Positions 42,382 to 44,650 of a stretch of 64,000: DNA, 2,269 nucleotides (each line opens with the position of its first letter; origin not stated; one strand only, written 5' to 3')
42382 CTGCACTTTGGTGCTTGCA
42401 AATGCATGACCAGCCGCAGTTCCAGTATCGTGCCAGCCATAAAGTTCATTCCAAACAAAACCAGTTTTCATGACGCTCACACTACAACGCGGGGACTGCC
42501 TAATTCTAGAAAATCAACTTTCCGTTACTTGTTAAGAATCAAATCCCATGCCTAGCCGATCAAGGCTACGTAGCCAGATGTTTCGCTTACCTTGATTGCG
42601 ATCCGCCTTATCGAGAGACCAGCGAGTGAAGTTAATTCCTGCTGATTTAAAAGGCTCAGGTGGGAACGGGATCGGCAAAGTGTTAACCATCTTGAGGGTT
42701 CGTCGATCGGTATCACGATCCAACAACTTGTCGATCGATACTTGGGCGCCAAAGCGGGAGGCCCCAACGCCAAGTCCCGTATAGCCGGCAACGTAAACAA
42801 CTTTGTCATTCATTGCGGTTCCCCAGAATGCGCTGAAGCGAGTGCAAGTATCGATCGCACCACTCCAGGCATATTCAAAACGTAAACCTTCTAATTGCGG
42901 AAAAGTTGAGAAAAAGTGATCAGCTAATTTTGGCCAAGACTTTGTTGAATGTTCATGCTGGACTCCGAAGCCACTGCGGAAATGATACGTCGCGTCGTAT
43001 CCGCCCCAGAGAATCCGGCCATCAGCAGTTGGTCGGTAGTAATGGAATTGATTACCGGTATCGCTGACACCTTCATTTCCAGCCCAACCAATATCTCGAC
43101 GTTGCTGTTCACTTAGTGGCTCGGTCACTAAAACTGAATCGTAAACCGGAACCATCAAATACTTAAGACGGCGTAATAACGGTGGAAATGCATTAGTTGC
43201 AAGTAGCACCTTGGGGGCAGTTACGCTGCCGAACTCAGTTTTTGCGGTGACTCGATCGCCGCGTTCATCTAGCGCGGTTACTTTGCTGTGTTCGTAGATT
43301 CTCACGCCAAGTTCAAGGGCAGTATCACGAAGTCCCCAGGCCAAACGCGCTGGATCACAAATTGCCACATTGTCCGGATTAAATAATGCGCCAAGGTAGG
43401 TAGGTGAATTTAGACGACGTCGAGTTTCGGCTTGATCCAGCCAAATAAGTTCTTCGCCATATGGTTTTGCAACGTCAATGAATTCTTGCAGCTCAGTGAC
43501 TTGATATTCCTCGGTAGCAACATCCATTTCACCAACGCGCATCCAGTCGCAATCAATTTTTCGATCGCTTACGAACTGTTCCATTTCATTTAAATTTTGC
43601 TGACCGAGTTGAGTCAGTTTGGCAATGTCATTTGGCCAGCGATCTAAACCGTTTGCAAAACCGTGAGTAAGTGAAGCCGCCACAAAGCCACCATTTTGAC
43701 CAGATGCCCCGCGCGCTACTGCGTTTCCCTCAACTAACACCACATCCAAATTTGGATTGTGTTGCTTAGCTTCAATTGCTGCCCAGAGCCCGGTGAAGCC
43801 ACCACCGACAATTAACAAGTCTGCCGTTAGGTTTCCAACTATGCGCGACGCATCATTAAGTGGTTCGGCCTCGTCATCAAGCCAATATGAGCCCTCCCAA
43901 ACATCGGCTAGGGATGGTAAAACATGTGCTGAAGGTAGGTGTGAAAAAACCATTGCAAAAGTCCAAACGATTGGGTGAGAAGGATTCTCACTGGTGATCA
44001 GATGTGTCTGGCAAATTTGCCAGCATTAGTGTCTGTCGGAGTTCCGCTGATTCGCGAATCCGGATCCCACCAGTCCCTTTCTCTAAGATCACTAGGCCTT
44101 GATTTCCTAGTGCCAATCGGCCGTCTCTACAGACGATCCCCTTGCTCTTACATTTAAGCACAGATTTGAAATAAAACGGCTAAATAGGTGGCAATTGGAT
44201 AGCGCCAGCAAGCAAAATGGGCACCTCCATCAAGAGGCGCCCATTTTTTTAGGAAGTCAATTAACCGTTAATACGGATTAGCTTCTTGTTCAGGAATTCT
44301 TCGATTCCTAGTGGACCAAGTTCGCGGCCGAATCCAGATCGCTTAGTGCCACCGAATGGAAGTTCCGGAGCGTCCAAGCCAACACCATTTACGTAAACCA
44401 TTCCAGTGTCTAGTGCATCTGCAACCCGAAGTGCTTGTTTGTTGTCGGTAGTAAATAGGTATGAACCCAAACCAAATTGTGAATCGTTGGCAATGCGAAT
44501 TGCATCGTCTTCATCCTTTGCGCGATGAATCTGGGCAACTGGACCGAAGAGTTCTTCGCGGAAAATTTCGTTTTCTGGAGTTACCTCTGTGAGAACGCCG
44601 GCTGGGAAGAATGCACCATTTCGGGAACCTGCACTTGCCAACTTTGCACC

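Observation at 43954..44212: About 260-nt palindrome-dense, potentially highly structured leader upstream of the FAD-oxidoreductase/acetylpolyamine-amidohydrolase operon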

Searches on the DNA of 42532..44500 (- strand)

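Call 4: search_rna_families(source=window, start=43700, end=44500, threshold=evalue, max_evalue=10, show_alignments=3)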
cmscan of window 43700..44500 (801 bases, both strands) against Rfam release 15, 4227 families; matches with E-value up to 10: 2.
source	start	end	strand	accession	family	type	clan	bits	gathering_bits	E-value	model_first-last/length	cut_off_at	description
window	44174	44251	-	RF02420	Bp1_162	Gene; sRNA;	-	17.7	50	3.7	1-100/100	no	Burkholderia sRNA Bp1_Cand612_SIPHT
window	44210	44260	-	RF02066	STnc320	Gene; sRNA;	-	16.8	50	2.6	1-55/55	no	Salmonella enterica sRNA STnc320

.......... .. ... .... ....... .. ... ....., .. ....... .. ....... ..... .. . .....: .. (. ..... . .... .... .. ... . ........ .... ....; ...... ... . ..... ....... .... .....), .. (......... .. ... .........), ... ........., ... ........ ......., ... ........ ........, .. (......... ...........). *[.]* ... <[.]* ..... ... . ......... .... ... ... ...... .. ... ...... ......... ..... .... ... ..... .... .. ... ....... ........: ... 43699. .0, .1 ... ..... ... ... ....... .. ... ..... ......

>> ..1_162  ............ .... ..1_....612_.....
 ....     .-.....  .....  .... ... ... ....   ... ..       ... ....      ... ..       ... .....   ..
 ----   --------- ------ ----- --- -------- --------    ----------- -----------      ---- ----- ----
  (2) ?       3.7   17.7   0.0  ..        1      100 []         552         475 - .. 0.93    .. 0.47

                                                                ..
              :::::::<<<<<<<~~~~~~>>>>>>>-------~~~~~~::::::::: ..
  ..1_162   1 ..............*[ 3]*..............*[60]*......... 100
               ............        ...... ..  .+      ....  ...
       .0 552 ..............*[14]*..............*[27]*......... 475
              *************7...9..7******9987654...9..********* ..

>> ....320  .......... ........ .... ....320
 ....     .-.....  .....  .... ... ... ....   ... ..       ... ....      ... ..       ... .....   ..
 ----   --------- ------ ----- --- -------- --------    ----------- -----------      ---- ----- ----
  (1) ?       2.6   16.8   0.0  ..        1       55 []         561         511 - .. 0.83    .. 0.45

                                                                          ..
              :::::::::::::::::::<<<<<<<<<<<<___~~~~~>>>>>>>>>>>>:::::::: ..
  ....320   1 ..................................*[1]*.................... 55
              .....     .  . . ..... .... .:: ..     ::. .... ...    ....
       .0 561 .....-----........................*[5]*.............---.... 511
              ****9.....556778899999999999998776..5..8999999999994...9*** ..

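Call 30: search_rna_families(sources=[L001, L007, L018, L098, L099, L100, L153, L154], threshold=evalue, max_evalue=5)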
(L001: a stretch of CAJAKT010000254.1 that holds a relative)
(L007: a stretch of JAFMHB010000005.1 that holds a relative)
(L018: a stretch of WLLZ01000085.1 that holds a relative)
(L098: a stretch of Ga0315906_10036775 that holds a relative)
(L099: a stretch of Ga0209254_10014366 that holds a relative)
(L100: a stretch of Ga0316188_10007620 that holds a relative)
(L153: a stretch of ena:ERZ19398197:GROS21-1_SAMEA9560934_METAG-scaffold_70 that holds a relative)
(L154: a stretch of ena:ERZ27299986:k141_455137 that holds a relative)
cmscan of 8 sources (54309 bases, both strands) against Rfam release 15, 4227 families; matches with E-value up to 5: 5.
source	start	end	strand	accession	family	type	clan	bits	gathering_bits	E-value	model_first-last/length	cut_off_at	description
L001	7273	7326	-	RF01843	neisseria_FSE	Cis-reg; frameshift_element;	-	25.4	50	0.2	1-40/40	no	neiserria ribosomal frameshift element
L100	1472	1556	+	RF01780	AS1890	Gene;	-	25.1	39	2.9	1-109/109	no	AS1890 sRNA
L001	3445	3493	-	RF01144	sR17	Gene; snRNA; snoRNA; CD-box;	-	21.1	36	1.2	1-55/55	no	Small nucleolar RNA sR17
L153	7357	7371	+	RF02359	MS2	Cis-reg;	-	19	40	4.5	20-34/36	no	Bacteriophage MS2 operator hairpin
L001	3445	3493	-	RF01152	sR1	Gene; snRNA; snoRNA; CD-box;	-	18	45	2.6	1-57/57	no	Small nucleolar RNA sR1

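Call 41: build_rna_model(alignment_id=A2, structure=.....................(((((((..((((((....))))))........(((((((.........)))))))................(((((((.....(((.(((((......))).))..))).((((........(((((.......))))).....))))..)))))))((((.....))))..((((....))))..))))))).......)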
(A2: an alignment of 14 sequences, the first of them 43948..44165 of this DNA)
Model R1 built from alignment A2 (14 sequences, 222 columns); structure: as given.
model positions 217; base pairs 52; branch points 5; effective number of sequences 0.95; information 0.589 bits per position. Calibrated on 0.2 Mb of random sequence (short: E-values are rough).
structure used (alignment columns):
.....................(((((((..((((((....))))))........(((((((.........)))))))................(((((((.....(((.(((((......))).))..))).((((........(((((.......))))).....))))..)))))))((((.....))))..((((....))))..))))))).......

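Call 42: search_with_rna_model(model_id=R1, sources=[window, L001, L007, L008, L018, L081, L082, L084, L085, L087, L088, L089, L092, L096, L097, L098, L099, L100, L102, L103, L126, L136, L150, L153, L154, L155, L157, L158, L159, L161, L163, L165, L166, L076, L131, L140], max_evalue=1, make_alignment=true)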
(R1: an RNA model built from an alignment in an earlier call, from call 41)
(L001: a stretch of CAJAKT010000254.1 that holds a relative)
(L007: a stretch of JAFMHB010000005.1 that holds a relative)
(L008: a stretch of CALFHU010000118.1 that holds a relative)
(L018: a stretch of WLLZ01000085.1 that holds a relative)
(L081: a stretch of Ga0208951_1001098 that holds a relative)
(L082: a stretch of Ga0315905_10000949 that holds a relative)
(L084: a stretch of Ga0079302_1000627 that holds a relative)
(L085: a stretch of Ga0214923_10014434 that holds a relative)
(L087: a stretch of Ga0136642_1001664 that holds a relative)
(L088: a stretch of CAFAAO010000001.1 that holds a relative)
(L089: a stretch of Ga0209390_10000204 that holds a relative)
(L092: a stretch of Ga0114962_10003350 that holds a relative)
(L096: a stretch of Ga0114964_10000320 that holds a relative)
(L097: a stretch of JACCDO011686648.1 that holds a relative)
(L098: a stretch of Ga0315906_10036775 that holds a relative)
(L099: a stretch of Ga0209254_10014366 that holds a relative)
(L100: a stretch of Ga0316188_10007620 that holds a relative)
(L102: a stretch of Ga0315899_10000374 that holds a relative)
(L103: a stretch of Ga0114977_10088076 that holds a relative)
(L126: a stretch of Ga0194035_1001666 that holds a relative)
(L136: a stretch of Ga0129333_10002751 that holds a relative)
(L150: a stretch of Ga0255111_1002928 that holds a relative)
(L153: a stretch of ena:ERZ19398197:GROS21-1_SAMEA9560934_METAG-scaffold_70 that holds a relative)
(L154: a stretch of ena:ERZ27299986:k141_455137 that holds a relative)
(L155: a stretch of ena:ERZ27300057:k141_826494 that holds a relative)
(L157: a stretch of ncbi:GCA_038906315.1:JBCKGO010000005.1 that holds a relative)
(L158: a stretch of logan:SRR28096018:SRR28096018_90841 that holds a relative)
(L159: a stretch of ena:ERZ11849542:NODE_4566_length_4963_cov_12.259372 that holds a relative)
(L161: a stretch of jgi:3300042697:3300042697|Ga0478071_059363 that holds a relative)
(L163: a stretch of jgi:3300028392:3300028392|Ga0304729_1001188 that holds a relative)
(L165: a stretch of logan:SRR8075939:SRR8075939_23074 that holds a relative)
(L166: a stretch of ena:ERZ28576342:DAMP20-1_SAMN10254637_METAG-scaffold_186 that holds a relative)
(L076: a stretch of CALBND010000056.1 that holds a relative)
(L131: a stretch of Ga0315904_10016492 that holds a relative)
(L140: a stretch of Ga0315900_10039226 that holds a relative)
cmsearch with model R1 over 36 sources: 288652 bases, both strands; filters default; matches with E-value up to 1: 20.
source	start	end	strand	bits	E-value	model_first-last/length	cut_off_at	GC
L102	2790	3006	+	265.2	6.3e-80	1-217/217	no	0.5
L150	2790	3006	+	263.3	2.3e-79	1-217/217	no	0.49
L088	2789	3006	+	263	2.9e-79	1-217/217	no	0.49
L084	1259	1475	+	262.6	3.9e-79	1-217/217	no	0.5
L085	1594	1810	+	260.8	1.4e-78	1-217/217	no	0.5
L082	2789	3006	+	258.2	8.9e-78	1-217/217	no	0.5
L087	2791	3006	+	246.4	3.8e-74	1-217/217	no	0.5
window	43948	44164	-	244.2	1.8e-73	1-217/217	no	0.48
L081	2790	3006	+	238.6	9.8e-72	1-217/217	no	0.49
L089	2789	3006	+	237.1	2.9e-71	1-217/217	no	0.49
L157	2788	3006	+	215.6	1.2e-64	1-217/217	no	0.49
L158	2743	2945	+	165.8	2.9e-49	1-217/217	no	0.56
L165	2792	3006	+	102.8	7.7e-30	1-217/217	no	0.49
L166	1478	1692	+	100.8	3.2e-29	1-217/217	no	0.49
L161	2795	3006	+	84.4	3.6e-24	1-217/217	no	0.49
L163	2795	3006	+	82.7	1.2e-23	1-217/217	no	0.49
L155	2773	3006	+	66.5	1.2e-18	1-217/217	no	0.55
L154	2773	3006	+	65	3.5e-18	1-217/217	no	0.54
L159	91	291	+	61.4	4.6e-17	1-217/217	no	0.53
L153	2787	3006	+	21.3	0.0001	1-217/217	no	0.54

Alignment A3: 20 matches aligned to the model, 333 columns, each read 5' to 3' on its own strand. Consensus structure (alignment columns), stored with it:
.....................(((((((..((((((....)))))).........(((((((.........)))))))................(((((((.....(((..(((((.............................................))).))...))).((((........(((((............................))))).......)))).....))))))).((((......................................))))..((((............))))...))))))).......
